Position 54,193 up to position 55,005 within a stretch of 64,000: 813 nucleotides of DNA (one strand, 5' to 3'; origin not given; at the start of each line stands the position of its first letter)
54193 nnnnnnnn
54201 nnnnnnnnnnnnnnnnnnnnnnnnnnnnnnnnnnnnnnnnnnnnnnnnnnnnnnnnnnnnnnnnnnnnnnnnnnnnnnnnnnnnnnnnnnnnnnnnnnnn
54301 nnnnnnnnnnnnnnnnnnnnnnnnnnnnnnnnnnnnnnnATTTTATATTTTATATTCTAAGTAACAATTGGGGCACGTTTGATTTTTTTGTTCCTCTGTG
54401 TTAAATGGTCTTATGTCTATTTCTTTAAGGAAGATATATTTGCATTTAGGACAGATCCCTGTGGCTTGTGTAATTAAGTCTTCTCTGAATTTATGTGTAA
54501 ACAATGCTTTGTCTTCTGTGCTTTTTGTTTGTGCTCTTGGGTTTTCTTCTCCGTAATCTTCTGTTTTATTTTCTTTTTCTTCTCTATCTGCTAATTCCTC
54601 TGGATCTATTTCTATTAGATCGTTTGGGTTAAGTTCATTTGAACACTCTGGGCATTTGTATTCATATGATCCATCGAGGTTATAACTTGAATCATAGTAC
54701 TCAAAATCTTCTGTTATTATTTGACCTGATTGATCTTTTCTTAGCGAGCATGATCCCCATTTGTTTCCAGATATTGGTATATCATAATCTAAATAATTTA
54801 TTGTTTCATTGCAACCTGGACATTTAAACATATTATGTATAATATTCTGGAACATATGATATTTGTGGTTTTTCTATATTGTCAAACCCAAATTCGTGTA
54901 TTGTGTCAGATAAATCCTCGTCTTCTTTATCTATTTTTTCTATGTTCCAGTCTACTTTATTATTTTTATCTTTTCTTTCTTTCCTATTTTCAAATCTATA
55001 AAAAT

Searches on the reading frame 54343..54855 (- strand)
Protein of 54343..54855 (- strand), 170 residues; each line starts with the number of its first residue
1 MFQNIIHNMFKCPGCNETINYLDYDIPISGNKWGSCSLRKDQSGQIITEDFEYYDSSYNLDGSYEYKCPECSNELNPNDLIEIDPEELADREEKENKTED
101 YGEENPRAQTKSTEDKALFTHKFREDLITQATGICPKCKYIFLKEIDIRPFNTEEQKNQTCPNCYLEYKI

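Call 45: search_protein_families(library=pfam, proteins=[window:54343-54855:-], max_evalue=0.001)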
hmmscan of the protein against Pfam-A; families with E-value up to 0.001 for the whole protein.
window:54343-54855:- (170 aa): 3 families
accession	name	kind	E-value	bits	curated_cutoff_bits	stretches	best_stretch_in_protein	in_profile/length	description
PF14570.12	zf-RING_4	-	0.00029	21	27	0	126-139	31-44/48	RING/Ubox like zinc-binding domain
PF09723.15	Zn_ribbon_8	-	0.00085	19.7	34.4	0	64-82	4-22/41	Zinc ribbon domain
PF24441.1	DUF7560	-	0.00095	19.3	27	0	63-76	3-16/44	Family of unknown function (DUF7560)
